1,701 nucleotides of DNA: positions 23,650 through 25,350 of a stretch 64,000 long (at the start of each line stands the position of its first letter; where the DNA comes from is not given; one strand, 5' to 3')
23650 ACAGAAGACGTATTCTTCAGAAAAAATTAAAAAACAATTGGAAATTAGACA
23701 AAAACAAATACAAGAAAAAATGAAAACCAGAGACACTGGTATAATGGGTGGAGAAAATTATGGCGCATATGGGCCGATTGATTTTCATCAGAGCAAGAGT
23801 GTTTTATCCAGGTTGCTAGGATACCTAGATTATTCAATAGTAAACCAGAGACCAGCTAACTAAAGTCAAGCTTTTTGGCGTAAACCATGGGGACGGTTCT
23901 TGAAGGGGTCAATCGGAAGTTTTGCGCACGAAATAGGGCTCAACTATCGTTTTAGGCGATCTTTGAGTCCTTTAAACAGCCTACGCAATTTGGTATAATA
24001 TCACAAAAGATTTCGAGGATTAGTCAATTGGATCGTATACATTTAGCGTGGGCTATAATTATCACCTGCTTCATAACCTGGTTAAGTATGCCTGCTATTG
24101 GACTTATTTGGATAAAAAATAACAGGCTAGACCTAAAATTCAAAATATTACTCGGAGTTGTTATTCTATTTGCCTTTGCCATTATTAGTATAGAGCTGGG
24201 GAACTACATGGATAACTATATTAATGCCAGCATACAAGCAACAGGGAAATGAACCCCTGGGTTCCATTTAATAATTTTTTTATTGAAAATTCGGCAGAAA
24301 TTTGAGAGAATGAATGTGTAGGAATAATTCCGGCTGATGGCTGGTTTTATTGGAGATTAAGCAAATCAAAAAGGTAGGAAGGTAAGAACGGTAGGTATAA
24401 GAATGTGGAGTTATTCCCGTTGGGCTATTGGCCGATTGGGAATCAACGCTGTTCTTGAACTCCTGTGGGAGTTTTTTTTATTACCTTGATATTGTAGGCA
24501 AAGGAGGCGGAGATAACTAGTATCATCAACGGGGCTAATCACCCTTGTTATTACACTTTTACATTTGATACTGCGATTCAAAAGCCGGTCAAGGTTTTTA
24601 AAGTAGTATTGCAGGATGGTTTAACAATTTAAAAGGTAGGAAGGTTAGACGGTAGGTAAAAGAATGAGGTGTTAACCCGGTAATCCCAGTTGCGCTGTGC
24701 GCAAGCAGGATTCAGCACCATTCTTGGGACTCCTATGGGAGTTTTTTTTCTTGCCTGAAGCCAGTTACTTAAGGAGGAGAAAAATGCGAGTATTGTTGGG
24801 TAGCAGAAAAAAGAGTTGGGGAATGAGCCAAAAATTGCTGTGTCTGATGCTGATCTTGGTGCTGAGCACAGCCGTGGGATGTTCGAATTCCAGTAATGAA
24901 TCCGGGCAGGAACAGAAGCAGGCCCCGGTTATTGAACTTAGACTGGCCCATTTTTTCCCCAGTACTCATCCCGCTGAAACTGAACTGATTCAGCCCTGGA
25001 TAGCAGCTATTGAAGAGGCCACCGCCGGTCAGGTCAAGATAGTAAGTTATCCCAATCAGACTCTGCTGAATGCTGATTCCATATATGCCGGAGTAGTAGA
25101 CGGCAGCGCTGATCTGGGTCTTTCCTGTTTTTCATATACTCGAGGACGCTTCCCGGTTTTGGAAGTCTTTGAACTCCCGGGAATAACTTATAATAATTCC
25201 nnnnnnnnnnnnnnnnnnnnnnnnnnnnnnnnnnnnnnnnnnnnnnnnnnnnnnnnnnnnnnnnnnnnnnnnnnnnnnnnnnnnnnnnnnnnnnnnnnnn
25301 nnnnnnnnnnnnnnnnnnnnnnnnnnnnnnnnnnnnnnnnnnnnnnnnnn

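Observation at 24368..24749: Two tandem homologous leader elements, each ending in its own intrinsic terminator, upstream of a TRAP transporter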

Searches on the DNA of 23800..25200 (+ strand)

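Call 3: search_rna_families(source=window, start=23800, end=25200, threshold=evalue, max_evalue=10, show_alignments=3)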
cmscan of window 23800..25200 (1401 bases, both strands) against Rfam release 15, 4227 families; matches with E-value up to 10: 0.
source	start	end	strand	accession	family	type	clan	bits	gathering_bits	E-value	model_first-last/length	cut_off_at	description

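Call 87: build_rna_model(alignment_id=A3, structure=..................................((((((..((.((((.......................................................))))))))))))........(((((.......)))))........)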
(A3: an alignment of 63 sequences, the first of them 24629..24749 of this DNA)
Model R1 built from alignment A3 (63 sequences, 149 columns); structure: as given.
model positions 119; base pairs 17; branch points 1; effective number of sequences 9.25; information 0.59 bits per position. Calibrated on 0.2 Mb of random sequence (short: E-values are rough).
structure used (alignment columns):
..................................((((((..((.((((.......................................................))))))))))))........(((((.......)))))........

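Call 88: search_with_rna_model(model_id=R1, source=window, max_evalue=10, show_alignments=2)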
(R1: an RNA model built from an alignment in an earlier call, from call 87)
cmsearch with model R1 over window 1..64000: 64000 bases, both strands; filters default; matches with E-value up to 10: 5.
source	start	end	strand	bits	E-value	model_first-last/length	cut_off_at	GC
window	24629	24749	+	92.9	4.5e-21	1-119/119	no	0.45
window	24367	24479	+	84.6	4.9e-19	1-119/119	no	0.43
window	63688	63712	-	10.9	0.4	1-119/119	no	0.56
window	24458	24530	-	7.5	2.7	32-113/119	no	0.38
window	22501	22522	+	6.3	5.1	1-119/119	no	0.27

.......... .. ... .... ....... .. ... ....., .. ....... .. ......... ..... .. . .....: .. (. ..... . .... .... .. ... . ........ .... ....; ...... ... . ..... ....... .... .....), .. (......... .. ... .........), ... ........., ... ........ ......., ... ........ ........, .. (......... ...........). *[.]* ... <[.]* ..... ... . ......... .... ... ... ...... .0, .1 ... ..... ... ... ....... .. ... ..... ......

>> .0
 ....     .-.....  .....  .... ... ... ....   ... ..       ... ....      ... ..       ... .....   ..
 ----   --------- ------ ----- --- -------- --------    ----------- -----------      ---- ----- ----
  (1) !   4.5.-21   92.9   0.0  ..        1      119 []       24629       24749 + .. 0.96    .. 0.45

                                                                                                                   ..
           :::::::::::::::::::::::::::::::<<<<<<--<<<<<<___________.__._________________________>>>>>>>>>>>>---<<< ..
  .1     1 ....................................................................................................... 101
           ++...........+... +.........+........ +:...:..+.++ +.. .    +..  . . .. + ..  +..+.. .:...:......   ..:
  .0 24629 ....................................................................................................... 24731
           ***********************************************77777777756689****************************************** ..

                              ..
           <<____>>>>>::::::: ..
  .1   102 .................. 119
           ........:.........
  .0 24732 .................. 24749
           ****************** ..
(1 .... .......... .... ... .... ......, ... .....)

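Call 90: search_with_rna_model(model_id=R1, sources=[window, L001, L002, L003, L004, L005, L006, L007, L008, L009, L010, L011, L012, L013, L014, L015, L016, L017, L018, L019, L020, L021, L022, L023, L024, L025, L026, L027, L028, L029, L030, L031, L032, L033, L034, L035, L036, L037, L038, L039, L040, L041, L042, L043, L044, L045, L046, L047, L048, L049, L050, L051, L052, L053, L054, L055, L056, L057, L058, L059, L060, L061, L062, L063, L064, L065, L066, L067, L068, L069, L070, L071, L072, L073, L074, L075, L076, L077, L079, L080, L081, L083, L084, L087, L107, L114, L119, L121, L141, L150, L182, L190, L192, L094, L099, L103, L104, L126, L137], max_evalue=0.001, make_alignment=true)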
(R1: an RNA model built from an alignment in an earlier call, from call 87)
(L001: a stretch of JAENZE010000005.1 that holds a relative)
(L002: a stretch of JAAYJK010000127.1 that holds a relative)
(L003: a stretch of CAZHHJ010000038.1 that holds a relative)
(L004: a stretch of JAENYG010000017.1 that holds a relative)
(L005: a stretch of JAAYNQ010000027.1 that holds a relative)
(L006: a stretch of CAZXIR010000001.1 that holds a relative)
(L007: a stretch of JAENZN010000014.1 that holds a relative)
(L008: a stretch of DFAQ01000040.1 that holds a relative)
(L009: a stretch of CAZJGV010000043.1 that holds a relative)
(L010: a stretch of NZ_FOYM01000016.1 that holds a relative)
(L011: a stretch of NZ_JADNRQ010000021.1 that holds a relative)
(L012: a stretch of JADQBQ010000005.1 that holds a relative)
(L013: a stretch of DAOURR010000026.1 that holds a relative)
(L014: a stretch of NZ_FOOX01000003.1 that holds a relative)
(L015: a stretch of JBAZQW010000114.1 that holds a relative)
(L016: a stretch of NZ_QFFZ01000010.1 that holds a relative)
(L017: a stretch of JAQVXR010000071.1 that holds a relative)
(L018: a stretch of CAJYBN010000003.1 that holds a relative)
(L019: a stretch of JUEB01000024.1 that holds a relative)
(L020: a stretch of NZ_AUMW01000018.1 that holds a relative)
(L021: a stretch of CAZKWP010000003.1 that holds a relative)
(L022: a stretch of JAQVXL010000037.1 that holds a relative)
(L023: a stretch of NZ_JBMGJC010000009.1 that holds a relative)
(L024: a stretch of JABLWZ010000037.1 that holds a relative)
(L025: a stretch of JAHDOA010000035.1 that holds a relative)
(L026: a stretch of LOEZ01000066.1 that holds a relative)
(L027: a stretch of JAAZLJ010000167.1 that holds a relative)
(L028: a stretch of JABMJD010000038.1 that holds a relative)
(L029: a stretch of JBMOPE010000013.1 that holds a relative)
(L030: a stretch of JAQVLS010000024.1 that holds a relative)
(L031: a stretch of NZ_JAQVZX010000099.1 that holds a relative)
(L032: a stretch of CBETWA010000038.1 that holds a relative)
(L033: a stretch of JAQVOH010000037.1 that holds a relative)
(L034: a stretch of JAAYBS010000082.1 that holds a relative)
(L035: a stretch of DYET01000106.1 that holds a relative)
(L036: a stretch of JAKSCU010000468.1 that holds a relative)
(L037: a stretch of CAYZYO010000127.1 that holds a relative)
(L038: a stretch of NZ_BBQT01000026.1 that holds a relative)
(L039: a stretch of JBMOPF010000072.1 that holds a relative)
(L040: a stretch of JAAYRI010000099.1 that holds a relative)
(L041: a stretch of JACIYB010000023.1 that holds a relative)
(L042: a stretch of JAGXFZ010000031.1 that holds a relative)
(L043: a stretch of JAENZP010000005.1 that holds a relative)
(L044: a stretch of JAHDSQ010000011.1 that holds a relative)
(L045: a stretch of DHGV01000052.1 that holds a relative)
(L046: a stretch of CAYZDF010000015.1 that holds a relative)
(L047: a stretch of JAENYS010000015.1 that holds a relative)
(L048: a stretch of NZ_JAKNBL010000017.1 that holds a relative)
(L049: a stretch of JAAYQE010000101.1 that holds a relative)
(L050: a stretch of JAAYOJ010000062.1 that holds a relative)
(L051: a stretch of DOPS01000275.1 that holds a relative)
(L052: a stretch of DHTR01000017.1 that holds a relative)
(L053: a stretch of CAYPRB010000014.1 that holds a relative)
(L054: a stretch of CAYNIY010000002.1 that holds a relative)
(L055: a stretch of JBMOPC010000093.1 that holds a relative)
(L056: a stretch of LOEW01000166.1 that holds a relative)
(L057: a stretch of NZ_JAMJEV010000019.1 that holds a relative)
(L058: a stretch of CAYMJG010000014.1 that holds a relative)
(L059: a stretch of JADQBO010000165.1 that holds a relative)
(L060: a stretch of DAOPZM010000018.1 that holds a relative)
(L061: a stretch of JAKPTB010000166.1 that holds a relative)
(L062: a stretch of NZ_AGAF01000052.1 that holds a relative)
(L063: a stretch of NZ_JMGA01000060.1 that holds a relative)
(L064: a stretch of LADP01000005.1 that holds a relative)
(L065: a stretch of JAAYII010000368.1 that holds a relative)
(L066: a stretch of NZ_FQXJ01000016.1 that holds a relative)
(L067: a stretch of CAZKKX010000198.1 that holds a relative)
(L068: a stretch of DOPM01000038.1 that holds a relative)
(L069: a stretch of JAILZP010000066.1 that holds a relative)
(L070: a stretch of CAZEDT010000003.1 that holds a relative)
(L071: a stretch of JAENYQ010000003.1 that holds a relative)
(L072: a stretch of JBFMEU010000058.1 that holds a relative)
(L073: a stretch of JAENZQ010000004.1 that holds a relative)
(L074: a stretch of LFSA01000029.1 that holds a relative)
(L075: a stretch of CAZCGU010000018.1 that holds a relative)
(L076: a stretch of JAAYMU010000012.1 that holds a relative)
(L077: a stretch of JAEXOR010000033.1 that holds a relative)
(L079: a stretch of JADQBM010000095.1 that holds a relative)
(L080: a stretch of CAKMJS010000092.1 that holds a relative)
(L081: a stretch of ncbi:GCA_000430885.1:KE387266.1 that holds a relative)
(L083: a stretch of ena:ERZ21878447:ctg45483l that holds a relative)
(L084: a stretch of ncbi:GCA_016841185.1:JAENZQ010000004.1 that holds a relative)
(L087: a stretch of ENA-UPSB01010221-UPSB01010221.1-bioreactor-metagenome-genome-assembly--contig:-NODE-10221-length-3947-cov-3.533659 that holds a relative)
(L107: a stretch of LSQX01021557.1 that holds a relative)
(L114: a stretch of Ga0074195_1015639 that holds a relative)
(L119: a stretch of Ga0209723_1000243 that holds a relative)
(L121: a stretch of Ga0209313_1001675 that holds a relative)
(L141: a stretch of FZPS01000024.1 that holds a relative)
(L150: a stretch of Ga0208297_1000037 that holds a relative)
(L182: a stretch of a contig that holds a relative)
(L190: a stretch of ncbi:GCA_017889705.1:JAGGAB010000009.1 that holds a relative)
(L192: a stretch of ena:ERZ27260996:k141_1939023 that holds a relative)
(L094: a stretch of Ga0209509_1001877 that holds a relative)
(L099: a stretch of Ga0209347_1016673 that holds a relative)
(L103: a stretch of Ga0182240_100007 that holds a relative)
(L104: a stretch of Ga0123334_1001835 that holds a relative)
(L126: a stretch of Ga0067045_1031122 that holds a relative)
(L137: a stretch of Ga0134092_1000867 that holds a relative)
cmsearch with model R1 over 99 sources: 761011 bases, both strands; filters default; matches with E-value up to 0.001: 103.
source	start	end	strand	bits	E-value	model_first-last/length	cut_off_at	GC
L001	2849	2968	+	100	9.9e-22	1-119/119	no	0.43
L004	2847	2968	+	96.7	6.6e-21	1-119/119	no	0.44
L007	2848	2968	+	94.6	2e-20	1-119/119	no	0.42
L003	400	518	+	93.7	3.5e-20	1-119/119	no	0.45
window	24629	24749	+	92.9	5.4e-20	1-119/119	no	0.45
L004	2591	2709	+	92.6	6.2e-20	1-119/119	no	0.37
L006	2856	2968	+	91.8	1e-19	1-119/119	no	0.44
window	24367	24479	+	84.6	5.8e-18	1-119/119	no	0.43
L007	2591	2709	+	84.3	6.7e-18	1-119/119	no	0.41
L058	1726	1837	+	84.1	7.6e-18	1-119/119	no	0.35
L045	2800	2913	+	84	7.8e-18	1-119/119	no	0.34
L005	2851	2970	+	83.1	1.3e-17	1-119/119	no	0.45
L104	9304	9430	-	81.8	2.6e-17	1-119/119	no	0.49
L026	2802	2926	+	81.3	3.5e-17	1-119/119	no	0.35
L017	1334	1456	+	81.2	3.8e-17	1-119/119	no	0.37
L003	140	251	+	81.1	4e-17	1-119/119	no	0.4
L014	2767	2885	+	80.4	5.9e-17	1-119/119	no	0.43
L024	2815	2938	+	80.1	6.9e-17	1-119/119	no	0.48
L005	2630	2745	+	79.8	8.5e-17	1-119/119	no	0.41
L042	2845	2965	+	79.7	8.9e-17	1-119/119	no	0.36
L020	2760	2885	+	79.4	1e-16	1-119/119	no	0.34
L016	2758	2870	+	79.4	1e-16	1-119/119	no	0.35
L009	2850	2960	+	79.3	1.1e-16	1-119/119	no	0.4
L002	2624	2741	+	79.1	1.2e-16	1-119/119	no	0.41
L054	2752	2865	+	78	2.3e-16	1-119/119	no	0.36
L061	2751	2877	+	77.9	2.3e-16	1-119/119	no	0.46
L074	2705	2831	+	77.8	2.5e-16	1-119/119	no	0.5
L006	2589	2706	+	77.7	2.6e-16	1-119/119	no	0.4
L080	2763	2885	+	77.4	3.1e-16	1-119/119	no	0.41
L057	2751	2874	+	77.2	3.6e-16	1-119/119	no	0.36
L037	2251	2371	+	77.2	3.6e-16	1-119/119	no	0.38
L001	2617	2723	+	76.8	4.4e-16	1-119/119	no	0.39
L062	2618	2741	+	76.6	5e-16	1-119/119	no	0.37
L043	2728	2880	+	76.4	5.4e-16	1-119/119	no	0.47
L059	1021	1146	+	76.1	6.5e-16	1-119/119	no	0.39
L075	2823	2951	+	75.5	9.1e-16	1-119/119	no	0.47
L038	2817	2942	+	75.4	9.7e-16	1-119/119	no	0.46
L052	2704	2831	+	75.4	9.8e-16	1-119/119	no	0.48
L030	2761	2869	+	74.7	1.4e-15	1-119/119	no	0.34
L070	2784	2896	+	73.3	3.2e-15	1-119/119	no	0.4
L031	525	642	+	72.9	3.8e-15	1-119/119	no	0.48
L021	2789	2935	+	72.8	4.1e-15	1-119/119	no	0.37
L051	2806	2927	+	72.8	4.1e-15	1-119/119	no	0.39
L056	2700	2827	+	72.8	4.1e-15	1-119/119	no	0.34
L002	2853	2971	+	72.3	5.6e-15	1-119/119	no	0.5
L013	2550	2660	+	71.8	7.2e-15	1-119/119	no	0.43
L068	2747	2872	+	70.5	1.6e-14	1-119/119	no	0.34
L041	2855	2982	+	70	2e-14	1-119/119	no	0.41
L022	2776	2884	+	69.5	2.6e-14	1-119/119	no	0.35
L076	2788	2912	+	69.1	3.3e-14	1-119/119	no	0.33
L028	2810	2918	+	69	3.6e-14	1-119/119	no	0.36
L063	2818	2940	+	68.6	4.4e-14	1-119/119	no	0.37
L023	2764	2870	+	68.4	4.9e-14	1-119/119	no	0.35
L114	2103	2219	-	67.7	7.1e-14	1-119/119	no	0.38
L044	2857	2952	+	67.7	7.2e-14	1-119/119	no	0.41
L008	2845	2965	+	67.4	8.5e-14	1-119/119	no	0.4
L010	2816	2948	+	67.3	9.3e-14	1-119/119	no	0.44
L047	2793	2940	+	67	1.1e-13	1-119/119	no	0.49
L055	2754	2887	+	66.8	1.2e-13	1-119/119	no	0.46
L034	2526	2644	+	66.4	1.5e-13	1-119/119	no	0.41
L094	5830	5948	-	66.4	1.5e-13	1-119/119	no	0.41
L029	2862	2978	+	66.4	1.5e-13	1-119/119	no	0.4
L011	2726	2866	+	65.8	2.1e-13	1-119/119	no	0.49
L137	13946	14047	-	65.6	2.3e-13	1-119/119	no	0.39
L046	2802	2926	+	65.5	2.5e-13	1-119/119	no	0.38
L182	485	600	+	65.3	2.9e-13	1-119/119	no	0.4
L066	2750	2874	+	65.2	2.9e-13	1-119/119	no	0.38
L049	2809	2949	+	64.5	4.2e-13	1-119/119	no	0.4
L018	2778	2913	+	64.1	5.5e-13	1-119/119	no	0.5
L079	2761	2877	+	62.9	1.1e-12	1-119/119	no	0.28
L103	10434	10591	+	62.7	1.2e-12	1-119/119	no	0.41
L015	267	365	+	62.4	1.4e-12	1-119/119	no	0.43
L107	672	776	+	62.1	1.7e-12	1-119/119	no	0.46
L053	2739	2866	+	61.9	1.9e-12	1-119/119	no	0.45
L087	184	290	-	60.1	5.1e-12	1-119/119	no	0.53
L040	2770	2874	+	60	5.3e-12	1-119/119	no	0.36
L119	6871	6965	-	60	5.4e-12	1-119/119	no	0.41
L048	2805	2926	+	59.7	6.4e-12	1-119/119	no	0.39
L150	10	107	+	59.2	8.7e-12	1-119/119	no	0.47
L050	2815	2954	+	58.9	9.8e-12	1-119/119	no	0.29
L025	2770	2869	+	58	1.7e-11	1-119/119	no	0.38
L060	2777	2888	+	57.1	2.8e-11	1-119/119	no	0.41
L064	2711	2920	+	56.9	3.1e-11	1-119/119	no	0.37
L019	2806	2914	+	56.7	3.5e-11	1-119/119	no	0.47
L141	3515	3618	-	56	5.1e-11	1-119/119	no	0.41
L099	1769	1976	+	54.9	9.2e-11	1-119/119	no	0.39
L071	2675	2882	+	54.2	1.4e-10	1-119/119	no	0.41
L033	2766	2919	+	53.9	1.6e-10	1-119/119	no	0.44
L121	10313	10415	-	53.2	2.4e-10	1-119/119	no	0.43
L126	10232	10387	-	52.5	3.6e-10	1-119/119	no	0.38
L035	1080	1210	+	52.5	3.7e-10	1-119/119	no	0.51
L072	2774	2892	+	52.3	3.9e-10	1-119/119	no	0.53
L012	2800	2959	+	51.3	7.2e-10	1-119/119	no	0.37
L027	2820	2949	+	50.9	8.8e-10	1-119/119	no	0.46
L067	859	973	+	50.6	1e-09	1-119/119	no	0.26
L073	2840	2955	+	49.4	2.1e-09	1-119/119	no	0.31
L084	10682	10797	+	49.4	2.1e-09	1-119/119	no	0.31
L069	2782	2908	+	48.4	3.6e-09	1-119/119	no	0.5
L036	1693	1905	+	46.1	1.3e-08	1-119/119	no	0.48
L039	2783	2913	+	45.8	1.6e-08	1-119/119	no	0.52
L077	2726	2906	+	44.8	2.7e-08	1-119/119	no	0.43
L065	646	830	+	44.4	3.3e-08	1-119/119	no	0.29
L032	2744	2955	+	40.4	3.2e-07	1-119/119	no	0.45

Alignment A5: 103 matches aligned to the model, 295 columns, each read 5' to 3' on its own strand. Consensus structure (alignment columns), stored with it:
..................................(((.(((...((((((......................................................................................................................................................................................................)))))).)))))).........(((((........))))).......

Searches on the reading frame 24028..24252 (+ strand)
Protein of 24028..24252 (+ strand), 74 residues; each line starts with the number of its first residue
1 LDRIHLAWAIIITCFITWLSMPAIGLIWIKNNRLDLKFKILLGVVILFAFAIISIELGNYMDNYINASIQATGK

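Call 10: search_protein_families(library=pfam, proteins=[window:24028-24252:+])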
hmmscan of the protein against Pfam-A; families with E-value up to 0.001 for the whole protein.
window:24028-24252:+ (74 aa): 0 families
